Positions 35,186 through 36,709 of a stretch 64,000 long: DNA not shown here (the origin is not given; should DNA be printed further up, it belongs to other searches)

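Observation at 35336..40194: Threonine locus lacks thrB; an ApgM-family phosphoglycerate-mutase homolog is the candidate homoserine kinase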

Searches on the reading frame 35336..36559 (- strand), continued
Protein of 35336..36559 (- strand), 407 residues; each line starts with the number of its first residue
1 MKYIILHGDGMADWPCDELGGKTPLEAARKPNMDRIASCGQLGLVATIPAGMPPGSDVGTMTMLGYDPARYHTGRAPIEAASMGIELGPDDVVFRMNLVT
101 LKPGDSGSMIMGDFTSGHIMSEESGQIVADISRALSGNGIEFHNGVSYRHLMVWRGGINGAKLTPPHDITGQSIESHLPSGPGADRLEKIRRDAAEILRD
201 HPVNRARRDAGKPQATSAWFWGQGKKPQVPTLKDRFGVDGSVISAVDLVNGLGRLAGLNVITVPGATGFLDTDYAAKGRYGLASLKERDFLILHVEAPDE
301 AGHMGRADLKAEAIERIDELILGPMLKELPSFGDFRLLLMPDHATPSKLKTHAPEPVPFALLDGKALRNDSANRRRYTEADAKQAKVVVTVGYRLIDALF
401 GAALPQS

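Call 26: find_encoding_contigs(protein=P0091, flank=10000, max_places=2)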
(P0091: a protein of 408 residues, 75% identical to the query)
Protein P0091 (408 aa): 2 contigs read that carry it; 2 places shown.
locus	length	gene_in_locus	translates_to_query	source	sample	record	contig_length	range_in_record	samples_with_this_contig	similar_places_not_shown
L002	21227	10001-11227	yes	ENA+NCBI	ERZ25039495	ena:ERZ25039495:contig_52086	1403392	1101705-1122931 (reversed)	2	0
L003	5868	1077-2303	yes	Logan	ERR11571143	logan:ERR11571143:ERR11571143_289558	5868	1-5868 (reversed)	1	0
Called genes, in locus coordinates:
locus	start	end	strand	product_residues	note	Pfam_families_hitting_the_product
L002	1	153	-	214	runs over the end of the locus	PF02798:GST_N, PF13417:GST_N_3, PF13409:GST_N_2, PF00043:GST_C, PF14497:GST_C_3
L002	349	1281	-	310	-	PF00459:Inositol_P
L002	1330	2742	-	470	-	PF03109:ABC1, PF01163:RIO1 (weak), PF01636:APH (weak)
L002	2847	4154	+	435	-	PF07690:MFS_1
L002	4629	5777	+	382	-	-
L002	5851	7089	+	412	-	PF00155:Aminotran_1_2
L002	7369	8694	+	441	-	PF03447:NAD_binding_3, PF00742:Homoserine_dh, PF01842:ACT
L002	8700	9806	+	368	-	PF00291:PALP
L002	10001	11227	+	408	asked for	PF01676:Metalloenzyme, PF10143:PhosphMutase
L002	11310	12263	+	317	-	PF03320:FBPase_glpX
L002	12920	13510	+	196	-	PF01323:DSBA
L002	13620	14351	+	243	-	PF19583:ODP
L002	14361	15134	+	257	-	PF00378:ECH_1, PF16113:ECH_2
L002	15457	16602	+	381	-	PF02771:Acyl-CoA_dh_N, PF02770:Acyl-CoA_dh_M, PF00441:Acyl-CoA_dh_1, PF08028:Acyl-CoA_dh_2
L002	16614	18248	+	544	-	PF01642:MM_CoA_mutase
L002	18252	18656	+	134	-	PF02310:B12-binding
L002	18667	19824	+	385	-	PF02771:Acyl-CoA_dh_N, PF02770:Acyl-CoA_dh_M, PF00441:Acyl-CoA_dh_1, PF08028:Acyl-CoA_dh_2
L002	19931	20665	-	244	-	PF13350:Y_phosphatase3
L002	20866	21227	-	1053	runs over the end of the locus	PF00873:ACR_tran, PF03176:MMPL (weak)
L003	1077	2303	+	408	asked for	PF01676:Metalloenzyme, PF10143:PhosphMutase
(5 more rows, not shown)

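Call 27: find_encoding_contigs(protein=P0112, flank=10000, max_places=2)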
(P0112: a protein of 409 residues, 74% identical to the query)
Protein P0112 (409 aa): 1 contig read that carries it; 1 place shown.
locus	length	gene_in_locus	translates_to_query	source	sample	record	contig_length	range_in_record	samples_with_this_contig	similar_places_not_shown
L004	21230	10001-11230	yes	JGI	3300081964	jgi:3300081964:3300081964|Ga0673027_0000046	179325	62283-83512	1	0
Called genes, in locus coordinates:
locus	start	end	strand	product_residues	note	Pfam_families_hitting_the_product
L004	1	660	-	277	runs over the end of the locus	PF00459:Inositol_P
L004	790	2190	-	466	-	PF03109:ABC1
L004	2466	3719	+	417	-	PF07690:MFS_1, PF12832:MFS_1_like (faint), PF07690:MFS_1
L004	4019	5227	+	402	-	PF00155:Aminotran_1_2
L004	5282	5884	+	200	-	-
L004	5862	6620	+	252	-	PF04471:Mrr_cat, PF13156:Mrr_cat_2 (weak), PF22722:NA-iREase1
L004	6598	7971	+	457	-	PF03447:NAD_binding_3, PF00742:Homoserine_dh, PF01842:ACT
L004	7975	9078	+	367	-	PF00291:PALP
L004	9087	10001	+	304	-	PF00561:Abhydrolase_1, PF12146:Hydrolase_4, PF12697:Abhydrolase_6, PF03096:Ndr (faint)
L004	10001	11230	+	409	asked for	PF01676:Metalloenzyme, PF10143:PhosphMutase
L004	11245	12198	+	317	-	PF03320:FBPase_glpX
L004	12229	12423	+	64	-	-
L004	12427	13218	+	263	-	PF13489:Methyltransf_23, PF08241:Methyltransf_11, PF08242:Methyltransf_12 (faint), PF13649:Methyltransf_25, PF01209:Ubie_methyltran (weak), PF13847:Methyltransf_31 (weak)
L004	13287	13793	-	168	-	-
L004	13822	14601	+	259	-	PF00378:ECH_1, PF16113:ECH_2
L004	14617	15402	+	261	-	PF00561:Abhydrolase_1, PF12697:Abhydrolase_6, PF12146:Hydrolase_4 (weak)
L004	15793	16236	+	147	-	PF12172:zf-ChsH2 (weak), PF01796:OB_ChsH2_C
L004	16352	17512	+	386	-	PF00108:Thiolase_N, PF00109:ketoacyl-synt (faint), PF22691:Thiolase_C_1, PF02803:Thiolase_C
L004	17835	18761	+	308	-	PF04794:YdjC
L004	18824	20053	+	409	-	PF13393:tRNA-synt_His, PF00587:tRNA-synt_2b, PF03129:HGTP_anticodon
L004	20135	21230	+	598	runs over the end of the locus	PF01336:tRNA_anti-codon, PF00152:tRNA-synt_2, PF02938:GAD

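Call 41: search_protein_representatives(protein=window:35336-36559:-)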
Query: 407 residues. Proteins with E-value up to 0.001 (for the whole library): 7158; up to 1e-10: 3754; up to 1e-30: 1078. The best 150 are listed.
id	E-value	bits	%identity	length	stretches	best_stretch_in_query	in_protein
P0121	4.0e-124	431.1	51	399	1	1-390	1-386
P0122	4.2e-121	421.1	49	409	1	1-398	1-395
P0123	1.4e-114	399.6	51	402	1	2-362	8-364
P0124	7.3e-114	397.2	47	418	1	1-405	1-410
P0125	1.1e-112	393.4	50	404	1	1-402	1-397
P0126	3.0e-112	391.9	47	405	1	1-397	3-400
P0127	2.4e-107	375.8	51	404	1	2-365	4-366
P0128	8.5e-107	374.0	48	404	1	1-400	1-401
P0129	1.2e-106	373.5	47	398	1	1-400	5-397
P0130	1.2e-105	370.2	46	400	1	1-398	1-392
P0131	1.8e-105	369.6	46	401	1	1-386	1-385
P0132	6.5e-105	367.8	51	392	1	1-363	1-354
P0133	2.5e-104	365.8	48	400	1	1-385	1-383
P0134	2.8e-104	365.7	46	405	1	1-401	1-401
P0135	4.7e-104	364.9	43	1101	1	1-405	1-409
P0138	4.3e-103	361.8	43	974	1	1-406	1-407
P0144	5.1e-102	358.3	44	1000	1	1-388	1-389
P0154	3.2e-98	345.7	45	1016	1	1-364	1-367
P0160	5.8e-96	338.3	41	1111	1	1-396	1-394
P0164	3.7e-95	335.6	44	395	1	1-396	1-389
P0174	3.0e-94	332.7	45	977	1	1-366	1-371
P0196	4.5e-89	315.6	41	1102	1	1-398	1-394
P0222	1.7e-84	300.6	42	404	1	1-389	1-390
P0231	2.3e-83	296.8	41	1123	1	27-399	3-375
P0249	7.6e-81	288.5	39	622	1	1-367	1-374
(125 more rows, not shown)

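Call 42: search_protein_families(library=pfam, proteins=[P0135, P0138, P0144, P0154, P0160, P0174, P0196, P0231, P0249], max_evalue=0.00001)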
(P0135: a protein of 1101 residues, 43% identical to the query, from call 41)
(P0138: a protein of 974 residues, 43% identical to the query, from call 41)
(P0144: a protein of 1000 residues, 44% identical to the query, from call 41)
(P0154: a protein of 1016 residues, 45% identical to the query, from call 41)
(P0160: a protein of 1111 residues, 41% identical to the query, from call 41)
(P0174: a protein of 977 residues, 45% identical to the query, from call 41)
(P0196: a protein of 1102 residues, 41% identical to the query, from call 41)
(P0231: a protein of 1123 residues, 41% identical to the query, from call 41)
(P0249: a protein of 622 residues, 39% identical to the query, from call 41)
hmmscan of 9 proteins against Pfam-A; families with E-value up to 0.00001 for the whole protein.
P0135 (1101 aa): 2 families
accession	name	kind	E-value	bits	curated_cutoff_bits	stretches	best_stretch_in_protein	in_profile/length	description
PF10143.14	PhosphMutase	-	4.2e-64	216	21.5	1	38-205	2-170/170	2,3-bisphosphoglycerate-independent phosphoglycerate mutase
PF01676.23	Metalloenzyme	-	1.9e-46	159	24.3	1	1-375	1-231/252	Metalloenzyme superfamily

P0138 (974 aa): 2 families
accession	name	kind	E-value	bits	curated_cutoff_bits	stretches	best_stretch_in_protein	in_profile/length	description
PF10143.14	PhosphMutase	-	2.7e-57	193.8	21.5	1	40-206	4-170/170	2,3-bisphosphoglycerate-independent phosphoglycerate mutase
PF01676.23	Metalloenzyme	-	3.6e-39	135.2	24.3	1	1-369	1-225/252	Metalloenzyme superfamily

P0144 (1000 aa): 2 families
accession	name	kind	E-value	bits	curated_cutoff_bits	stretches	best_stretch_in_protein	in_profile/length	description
PF10143.14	PhosphMutase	-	2.6e-59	200.4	21.5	1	38-205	2-170/170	2,3-bisphosphoglycerate-independent phosphoglycerate mutase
PF01676.23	Metalloenzyme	-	5.3e-42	144.5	24.3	1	1-370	1-226/252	Metalloenzyme superfamily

P0154 (1016 aa): 2 families
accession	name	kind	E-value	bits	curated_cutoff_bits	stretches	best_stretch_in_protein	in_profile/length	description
PF10143.14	PhosphMutase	-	1.6e-57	194.5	21.5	1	38-205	2-170/170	2,3-bisphosphoglycerate-independent phosphoglycerate mutase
PF01676.23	Metalloenzyme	-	7e-44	150.7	24.3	1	1-379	1-229/252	Metalloenzyme superfamily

P0160 (1111 aa): 2 families
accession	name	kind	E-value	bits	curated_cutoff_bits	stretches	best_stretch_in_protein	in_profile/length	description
PF10143.14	PhosphMutase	-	2.2e-56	190.9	21.5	1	37-205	1-170/170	2,3-bisphosphoglycerate-independent phosphoglycerate mutase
PF01676.23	Metalloenzyme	-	1.4e-47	162.8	24.3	1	1-387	1-239/252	Metalloenzyme superfamily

P0174 (977 aa): 2 families
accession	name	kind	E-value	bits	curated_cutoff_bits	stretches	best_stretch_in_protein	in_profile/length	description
PF10143.14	PhosphMutase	-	1.9e-53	181.3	21.5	1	37-207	1-170/170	2,3-bisphosphoglycerate-independent phosphoglycerate mutase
PF01676.23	Metalloenzyme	-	2.2e-34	119.6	24.3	1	1-374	1-228/252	Metalloenzyme superfamily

P0196 (1102 aa): 2 families
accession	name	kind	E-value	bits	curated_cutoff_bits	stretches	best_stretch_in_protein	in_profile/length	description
PF10143.14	PhosphMutase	-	1.3e-61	207.8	21.5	1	37-201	1-170/170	2,3-bisphosphoglycerate-independent phosphoglycerate mutase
PF01676.23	Metalloenzyme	-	7.5e-44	150.6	24.3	1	1-394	1-248/252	Metalloenzyme superfamily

P0231 (1123 aa): 2 families
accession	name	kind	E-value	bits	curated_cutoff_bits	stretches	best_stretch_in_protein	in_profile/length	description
PF10143.14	PhosphMutase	-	3.7e-54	183.6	21.5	1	13-181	1-170/170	2,3-bisphosphoglycerate-independent phosphoglycerate mutase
PF01676.23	Metalloenzyme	-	7.9e-34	117.7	24.3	1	4-346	25-226/252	Metalloenzyme superfamily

P0249 (622 aa): 3 families
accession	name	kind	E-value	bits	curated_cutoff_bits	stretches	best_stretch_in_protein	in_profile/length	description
PF10143.14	PhosphMutase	-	9.2e-50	169.3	21.5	1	38-209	2-170/170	2,3-bisphosphoglycerate-independent phosphoglycerate mutase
PF01676.23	Metalloenzyme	-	6.3e-42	144.3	24.3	1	1-405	1-251/252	Metalloenzyme superfamily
PF10502.14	Peptidase_S26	-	4.2e-34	118.4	22.9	1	430-611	2-166/168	Signal peptidase, peptidase S26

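Call 46: find_related_loci(query=A2, collection=genome_contigs, flank=8000)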
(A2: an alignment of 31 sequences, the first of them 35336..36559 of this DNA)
Query A2 (407 aa) in genome_contigs; peptide patterns used: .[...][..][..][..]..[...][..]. (x = any residue, [..] = any of these).
600 stretches matched a pattern (row limit reached: there are more); 592 encode a relative of the query (tblastn E <= 1e-3); the best 80 are kept; 80 distinct loci.
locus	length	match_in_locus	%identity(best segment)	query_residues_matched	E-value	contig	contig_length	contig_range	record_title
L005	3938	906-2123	73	1-404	0e+0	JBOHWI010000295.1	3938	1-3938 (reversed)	MAG: Candidatus Binatus sp. isolate TC-B3_metawrap_bin.1 k127_336364, whole genome shotgun sequence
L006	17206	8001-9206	70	1-401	0e+0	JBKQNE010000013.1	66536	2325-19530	MAG: Candidatus Binataceae bacterium isolate LASAr3G3H3I__bin_44 LASAr3G3H3I_000000018458, whole genome shotgun sequence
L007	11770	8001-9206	70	1-401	0e+0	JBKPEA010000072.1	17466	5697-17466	MAG: Thermodesulfobacteriota bacterium isolate GB_EKS_MAG_00010 GB_EKS_000000864388, whole genome shotgun sequence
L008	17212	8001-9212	56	1-407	2e-152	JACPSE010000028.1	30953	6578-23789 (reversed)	MAG: Deltaproteobacteria bacterium isolate NC_groundwater_697_Ag_S-0.2um_55_12 S36_SO-2_scaffold_126608, whole genome sh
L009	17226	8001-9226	70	1-407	2e-174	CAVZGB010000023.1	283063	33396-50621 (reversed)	MAG: uncultured delta proteobacterium isolate MFD05521.bin.1.220 genome assembly, contig: contig_90200, whole genome sho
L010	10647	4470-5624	54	1-389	4e-140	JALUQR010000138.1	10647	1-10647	MAG: bacterium isolate S146_metabat1_scaf2bin.085 S146_NODE_3952_length_10647_cov_2.067015, whole genome shotgun sequenc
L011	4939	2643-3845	52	1-401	4e-140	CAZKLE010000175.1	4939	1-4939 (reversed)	MAG TPA_asm: uncultured Myxococcales bacterium isolate binchicken_co253_39 genome assembly, contig: NODE_15979_length_49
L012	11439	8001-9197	52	1-400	3e-135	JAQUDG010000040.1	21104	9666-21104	MAG: Desulfuromonas sp. isolate STCSWMC_149 NODE_6129_length_21104_cov_2.904133_ST_CSWMC, whole genome shotgun sequence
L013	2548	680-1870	52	2-400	6e-142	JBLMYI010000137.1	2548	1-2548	MAG: Actinomycetota bacterium isolate MAG233 PRJNA957066_bin16_renamed_136, whole genome shotgun sequence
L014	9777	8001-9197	53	1-400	3e-134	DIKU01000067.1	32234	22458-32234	MAG TPA_asm: Pelobacter sp. UBA5610 UBA5610_contig_48326, whole genome shotgun sequence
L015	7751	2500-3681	51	1-400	5e-133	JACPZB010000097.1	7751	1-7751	MAG: Deltaproteobacteria bacterium isolate NC_groundwater_878_Pr1_S2p5_43_21 Montesol18_S2p5_coassembly_scaffold_991822,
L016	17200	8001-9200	50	1-400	2e-131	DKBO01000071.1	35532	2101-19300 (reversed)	MAG TPA_asm: Nitrospiraceae bacterium UBA6898 UBA6898_contig_5005, whole genome shotgun sequence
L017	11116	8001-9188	50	1-400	1e-130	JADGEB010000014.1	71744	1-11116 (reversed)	MAG: Desulfuromusa sp. isolate BB25 NODE_14_length_71744_cov_7.721420, whole genome shotgun sequence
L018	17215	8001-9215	49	1-400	1e-130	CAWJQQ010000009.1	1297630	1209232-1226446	MAG: Nitrospirota bacterium isolate MFD03044.bin.1.139 genome assembly, contig: contig_47168, whole genome shotgun seque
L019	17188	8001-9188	51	1-400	2e-130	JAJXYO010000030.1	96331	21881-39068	MAG: Deltaproteobacteria bacterium isolate BP6.bin89 NODE_330_length_96331_cov_7.242287, whole genome shotgun sequence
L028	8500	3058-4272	48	1-400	8e-127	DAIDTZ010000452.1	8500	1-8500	MAG TPA_asm: Nitrospirae bacterium isolate clean5362 k141_130827, whole genome shotgun sequence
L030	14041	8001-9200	48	1-401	5e-126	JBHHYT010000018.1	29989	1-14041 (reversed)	MAG: Thermodesulfobacteriota bacterium isolate Maj_2_bin.32 NODE_628_length_29989_cov_7.290873, whole genome shotgun seq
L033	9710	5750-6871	49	1-365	6e-126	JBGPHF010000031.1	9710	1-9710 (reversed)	MAG: Nitrospirota bacterium isolate OBJ_0618_7090110_365 k141_438661_length_9710_cov_35.2591, whole genome shotgun seque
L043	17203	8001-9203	48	1-400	3e-124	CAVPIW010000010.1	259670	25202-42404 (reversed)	MAG: uncultured Nitrospiraceae bacterium isolate MFD00032.bin.1.256 genome assembly, contig: contig_45339, whole genome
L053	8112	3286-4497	48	2-404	9e-123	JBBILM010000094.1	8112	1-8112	MAG: Nitrospirota bacterium isolate EPF170215_bin_209 NODE_7320_length_8112_cov_9.708576, whole genome shotgun sequence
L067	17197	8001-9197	47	1-403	3e-121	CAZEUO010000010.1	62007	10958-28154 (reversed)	MAG TPA_asm: uncultured Planctomycetales bacterium isolate SRP178908_co1_326 genome assembly, contig: NODE_230_length_62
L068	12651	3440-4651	47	1-404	3e-121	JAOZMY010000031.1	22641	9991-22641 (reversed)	MAG: bacterium isolate GMC4_bin_23 GMC4_1964_length_22641_cov_13.838573, whole genome shotgun sequence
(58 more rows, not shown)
